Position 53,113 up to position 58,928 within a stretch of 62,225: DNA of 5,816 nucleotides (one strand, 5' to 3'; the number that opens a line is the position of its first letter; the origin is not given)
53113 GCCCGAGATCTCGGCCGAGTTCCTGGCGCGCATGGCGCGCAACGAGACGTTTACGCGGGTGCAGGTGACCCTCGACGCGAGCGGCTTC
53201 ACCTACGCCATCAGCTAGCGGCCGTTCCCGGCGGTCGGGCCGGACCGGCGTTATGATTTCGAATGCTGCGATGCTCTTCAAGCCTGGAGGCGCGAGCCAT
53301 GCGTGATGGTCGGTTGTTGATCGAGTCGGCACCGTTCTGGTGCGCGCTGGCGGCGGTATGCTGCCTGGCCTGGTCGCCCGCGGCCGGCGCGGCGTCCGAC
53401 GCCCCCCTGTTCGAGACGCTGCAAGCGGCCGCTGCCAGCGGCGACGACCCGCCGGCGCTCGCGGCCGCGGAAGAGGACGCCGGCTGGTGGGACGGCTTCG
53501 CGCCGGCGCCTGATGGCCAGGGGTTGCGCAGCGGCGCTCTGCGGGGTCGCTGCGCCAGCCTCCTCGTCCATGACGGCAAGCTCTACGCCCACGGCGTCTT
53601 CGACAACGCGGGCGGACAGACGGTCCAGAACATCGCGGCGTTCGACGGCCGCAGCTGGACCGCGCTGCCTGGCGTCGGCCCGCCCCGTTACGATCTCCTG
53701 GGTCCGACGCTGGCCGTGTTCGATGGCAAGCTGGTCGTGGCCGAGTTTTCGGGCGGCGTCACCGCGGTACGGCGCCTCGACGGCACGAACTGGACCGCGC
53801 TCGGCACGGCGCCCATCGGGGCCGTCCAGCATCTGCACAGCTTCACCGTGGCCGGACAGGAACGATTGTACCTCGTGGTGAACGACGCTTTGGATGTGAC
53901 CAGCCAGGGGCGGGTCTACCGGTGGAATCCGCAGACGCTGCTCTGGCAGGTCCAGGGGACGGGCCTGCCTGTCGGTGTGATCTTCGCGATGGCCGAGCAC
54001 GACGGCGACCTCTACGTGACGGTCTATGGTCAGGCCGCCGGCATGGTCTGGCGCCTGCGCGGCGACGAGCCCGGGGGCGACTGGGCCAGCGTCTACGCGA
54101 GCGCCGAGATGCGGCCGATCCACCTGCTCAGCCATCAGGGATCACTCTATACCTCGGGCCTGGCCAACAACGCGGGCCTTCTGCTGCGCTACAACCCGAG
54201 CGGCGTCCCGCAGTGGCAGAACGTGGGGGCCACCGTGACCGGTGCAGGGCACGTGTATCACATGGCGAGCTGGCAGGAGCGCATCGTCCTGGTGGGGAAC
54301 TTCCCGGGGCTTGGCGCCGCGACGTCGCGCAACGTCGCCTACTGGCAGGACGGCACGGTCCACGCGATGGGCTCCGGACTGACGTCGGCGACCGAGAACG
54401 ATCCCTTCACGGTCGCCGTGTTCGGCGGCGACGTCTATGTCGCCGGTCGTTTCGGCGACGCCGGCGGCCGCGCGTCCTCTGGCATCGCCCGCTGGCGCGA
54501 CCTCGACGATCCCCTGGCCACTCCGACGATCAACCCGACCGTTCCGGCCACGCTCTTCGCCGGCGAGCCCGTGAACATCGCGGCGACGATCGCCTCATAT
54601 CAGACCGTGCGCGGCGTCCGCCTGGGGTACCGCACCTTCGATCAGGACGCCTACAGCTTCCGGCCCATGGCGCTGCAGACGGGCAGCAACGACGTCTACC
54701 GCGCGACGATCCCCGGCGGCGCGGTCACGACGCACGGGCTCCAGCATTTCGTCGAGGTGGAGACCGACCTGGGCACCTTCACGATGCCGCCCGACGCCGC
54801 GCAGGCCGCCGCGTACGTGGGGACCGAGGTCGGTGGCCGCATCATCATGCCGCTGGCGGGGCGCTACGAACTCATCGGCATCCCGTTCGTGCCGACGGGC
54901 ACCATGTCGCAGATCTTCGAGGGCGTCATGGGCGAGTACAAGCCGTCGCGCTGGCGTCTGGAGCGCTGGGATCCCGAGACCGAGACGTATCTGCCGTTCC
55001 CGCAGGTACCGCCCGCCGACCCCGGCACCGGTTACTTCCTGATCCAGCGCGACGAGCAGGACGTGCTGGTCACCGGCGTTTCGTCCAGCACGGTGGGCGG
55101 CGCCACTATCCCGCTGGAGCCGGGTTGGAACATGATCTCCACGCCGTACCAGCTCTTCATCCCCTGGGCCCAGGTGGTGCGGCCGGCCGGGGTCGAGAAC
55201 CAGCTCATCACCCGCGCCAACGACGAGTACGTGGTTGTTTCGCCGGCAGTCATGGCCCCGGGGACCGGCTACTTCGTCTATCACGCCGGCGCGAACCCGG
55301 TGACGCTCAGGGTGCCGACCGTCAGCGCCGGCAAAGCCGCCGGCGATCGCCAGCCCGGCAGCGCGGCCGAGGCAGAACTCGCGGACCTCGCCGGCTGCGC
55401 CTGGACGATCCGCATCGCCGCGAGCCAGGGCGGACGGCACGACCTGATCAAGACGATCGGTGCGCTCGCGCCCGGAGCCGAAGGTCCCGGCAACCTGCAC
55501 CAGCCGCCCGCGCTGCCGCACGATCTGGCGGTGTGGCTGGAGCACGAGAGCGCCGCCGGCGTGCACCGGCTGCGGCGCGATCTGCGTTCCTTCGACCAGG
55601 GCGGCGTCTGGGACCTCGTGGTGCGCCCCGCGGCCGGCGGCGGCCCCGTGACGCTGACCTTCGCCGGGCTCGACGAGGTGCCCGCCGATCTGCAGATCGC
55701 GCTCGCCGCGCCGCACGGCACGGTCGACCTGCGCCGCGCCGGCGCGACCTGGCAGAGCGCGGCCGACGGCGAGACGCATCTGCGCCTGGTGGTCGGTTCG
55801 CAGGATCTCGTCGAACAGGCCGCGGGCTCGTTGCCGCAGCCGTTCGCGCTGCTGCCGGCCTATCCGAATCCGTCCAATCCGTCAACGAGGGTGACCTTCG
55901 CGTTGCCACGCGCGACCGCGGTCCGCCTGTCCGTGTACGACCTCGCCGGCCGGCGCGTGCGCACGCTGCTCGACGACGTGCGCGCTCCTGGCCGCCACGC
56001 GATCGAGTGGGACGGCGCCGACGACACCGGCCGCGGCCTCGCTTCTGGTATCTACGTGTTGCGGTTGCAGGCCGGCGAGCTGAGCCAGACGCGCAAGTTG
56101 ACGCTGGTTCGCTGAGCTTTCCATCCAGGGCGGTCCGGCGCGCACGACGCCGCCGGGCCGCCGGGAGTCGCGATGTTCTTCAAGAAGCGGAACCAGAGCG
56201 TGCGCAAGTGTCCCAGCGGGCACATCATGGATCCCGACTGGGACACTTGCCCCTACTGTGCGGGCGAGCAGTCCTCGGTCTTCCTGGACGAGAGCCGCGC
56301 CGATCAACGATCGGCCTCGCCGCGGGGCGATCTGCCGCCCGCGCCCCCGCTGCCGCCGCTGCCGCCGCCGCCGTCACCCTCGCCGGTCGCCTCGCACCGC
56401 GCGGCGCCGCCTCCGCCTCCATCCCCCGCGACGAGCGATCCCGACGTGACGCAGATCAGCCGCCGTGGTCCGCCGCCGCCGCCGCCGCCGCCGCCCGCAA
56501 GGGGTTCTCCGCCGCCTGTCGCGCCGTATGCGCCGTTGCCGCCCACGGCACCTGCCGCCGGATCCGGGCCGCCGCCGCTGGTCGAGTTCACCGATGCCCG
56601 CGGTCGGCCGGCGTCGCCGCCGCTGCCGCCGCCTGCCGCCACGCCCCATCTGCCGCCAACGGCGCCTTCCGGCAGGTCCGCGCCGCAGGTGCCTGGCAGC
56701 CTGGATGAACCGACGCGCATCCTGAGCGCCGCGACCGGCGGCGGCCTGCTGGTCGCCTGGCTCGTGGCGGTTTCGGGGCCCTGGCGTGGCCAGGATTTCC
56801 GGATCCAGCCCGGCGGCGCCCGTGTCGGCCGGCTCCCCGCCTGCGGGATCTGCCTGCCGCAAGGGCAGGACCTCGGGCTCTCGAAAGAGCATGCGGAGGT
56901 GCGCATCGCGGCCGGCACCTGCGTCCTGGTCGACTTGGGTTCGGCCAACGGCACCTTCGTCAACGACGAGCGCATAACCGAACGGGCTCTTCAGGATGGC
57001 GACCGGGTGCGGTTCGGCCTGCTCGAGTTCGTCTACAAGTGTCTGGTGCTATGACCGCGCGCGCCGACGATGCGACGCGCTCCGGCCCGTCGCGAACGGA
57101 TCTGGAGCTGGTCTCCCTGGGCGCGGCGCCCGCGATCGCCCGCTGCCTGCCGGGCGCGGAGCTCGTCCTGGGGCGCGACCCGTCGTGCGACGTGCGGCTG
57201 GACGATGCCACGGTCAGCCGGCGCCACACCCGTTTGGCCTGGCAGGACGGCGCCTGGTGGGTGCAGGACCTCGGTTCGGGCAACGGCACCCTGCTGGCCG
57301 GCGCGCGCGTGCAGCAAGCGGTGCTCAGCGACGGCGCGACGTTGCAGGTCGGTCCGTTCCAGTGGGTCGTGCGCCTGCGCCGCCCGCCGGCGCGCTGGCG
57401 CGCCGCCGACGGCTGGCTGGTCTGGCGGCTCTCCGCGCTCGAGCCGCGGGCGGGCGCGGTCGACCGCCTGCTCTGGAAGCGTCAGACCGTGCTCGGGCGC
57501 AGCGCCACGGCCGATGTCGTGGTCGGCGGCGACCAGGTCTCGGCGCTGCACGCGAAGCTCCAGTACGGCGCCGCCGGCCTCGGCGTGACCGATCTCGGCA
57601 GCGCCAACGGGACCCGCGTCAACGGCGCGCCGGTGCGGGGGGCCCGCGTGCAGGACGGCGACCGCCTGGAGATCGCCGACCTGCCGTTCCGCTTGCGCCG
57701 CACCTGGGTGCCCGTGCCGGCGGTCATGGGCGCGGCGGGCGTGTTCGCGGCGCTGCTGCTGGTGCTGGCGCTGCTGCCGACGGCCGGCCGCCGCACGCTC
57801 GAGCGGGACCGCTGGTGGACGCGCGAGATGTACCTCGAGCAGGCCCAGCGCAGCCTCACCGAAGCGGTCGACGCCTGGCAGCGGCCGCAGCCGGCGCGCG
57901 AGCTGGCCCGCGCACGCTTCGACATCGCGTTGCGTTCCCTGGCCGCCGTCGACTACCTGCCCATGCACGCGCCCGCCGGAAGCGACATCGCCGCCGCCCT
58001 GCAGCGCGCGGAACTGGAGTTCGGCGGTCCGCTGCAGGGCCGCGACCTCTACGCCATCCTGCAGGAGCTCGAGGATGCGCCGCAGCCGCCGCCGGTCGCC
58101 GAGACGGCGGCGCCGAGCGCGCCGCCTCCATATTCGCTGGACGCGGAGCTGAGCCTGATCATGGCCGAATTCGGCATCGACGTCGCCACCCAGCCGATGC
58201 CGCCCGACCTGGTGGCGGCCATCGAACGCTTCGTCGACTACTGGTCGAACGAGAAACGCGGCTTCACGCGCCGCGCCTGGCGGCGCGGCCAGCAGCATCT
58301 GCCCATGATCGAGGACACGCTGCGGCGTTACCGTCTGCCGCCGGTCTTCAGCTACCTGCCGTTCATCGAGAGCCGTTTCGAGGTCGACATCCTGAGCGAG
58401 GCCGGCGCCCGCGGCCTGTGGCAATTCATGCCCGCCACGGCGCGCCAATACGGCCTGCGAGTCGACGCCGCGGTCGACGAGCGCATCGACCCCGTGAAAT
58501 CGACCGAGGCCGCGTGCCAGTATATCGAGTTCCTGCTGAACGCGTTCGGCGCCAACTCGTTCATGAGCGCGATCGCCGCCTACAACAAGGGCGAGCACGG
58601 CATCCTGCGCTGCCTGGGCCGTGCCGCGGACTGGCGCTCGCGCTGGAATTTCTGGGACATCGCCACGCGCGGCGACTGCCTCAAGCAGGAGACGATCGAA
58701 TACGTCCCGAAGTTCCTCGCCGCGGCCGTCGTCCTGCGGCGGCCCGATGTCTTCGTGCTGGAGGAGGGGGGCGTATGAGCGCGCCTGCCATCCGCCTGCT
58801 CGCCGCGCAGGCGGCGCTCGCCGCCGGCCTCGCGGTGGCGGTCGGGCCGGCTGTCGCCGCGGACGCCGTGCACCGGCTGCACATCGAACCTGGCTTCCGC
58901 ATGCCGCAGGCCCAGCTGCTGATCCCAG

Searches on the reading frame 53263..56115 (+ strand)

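Call 40: search_protein_families(library=pfam, proteins=[window:53263-56115:+], max_evalue=0.001)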
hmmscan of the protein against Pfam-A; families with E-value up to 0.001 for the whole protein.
window:53263-56115:+ (950 aa): 2 families
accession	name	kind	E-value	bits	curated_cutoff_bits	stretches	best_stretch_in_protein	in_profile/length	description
PF13860.13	FlgD_ig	-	5.2e-09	36.4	27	1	877-937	12-75/79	FlgD Ig-like domain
PF18962.6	Por_Secre_tail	-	0.00012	22.8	27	1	867-946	2-73/75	Secretion system C-terminal sorting domain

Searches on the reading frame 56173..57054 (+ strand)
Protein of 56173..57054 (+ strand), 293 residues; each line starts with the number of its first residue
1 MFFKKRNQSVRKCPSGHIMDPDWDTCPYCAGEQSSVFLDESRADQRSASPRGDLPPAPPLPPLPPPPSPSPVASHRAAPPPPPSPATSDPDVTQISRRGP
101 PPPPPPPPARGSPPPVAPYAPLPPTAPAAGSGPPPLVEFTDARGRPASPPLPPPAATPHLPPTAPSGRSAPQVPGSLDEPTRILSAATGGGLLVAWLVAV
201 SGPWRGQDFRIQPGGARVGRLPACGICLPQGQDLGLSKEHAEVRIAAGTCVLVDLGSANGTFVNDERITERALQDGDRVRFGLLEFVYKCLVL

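Call 40: search_protein_families(library=pfam, proteins=[window:56173-57054:+], max_evalue=0.001)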
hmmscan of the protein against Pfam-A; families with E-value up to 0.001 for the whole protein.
window:56173-57054:+ (293 aa): 2 families
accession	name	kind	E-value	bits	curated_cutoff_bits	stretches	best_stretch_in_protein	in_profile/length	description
PF00498.31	FHA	-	1.8e-16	60.7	20.7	1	217-282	2-67/67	FHA domain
PF16697.10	Yop-YscD_cpl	-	2.2e-11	44.3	33.2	1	201-287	4-89/94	Inner membrane component of T3SS, cytoplasmic domain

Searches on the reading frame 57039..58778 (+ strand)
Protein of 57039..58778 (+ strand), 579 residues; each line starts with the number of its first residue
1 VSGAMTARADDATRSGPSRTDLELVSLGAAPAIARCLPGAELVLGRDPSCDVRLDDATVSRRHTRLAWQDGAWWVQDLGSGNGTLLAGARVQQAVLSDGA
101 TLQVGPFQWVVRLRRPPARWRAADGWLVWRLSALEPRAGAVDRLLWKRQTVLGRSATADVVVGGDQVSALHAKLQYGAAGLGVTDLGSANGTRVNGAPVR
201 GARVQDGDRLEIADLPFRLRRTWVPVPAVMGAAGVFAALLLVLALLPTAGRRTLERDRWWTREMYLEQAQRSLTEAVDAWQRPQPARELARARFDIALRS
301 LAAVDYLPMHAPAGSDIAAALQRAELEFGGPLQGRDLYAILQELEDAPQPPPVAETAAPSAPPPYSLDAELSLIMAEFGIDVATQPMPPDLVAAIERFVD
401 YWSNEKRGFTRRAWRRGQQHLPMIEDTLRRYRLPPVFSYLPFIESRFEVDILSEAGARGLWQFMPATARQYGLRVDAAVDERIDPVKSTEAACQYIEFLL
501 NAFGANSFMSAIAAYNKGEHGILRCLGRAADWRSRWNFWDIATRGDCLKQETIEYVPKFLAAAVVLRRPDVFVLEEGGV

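Call 40: search_protein_families(library=pfam, proteins=[window:57039-58778:+], max_evalue=0.001)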
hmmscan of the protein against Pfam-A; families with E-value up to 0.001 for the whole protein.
window:57039-58778:+ (579 aa): 3 families
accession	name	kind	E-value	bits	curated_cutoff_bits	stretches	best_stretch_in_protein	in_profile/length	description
PF00498.31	FHA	-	3.8e-34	117.4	20.7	2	43-105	2-67/67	FHA domain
PF16697.10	Yop-YscD_cpl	-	5.4e-28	97.5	33.2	2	34-111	11-90/94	Inner membrane component of T3SS, cytoplasmic domain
PF01464.25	SLT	-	2.9e-20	72.4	21.3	1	427-526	7-105/117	Transglycosylase SLT domain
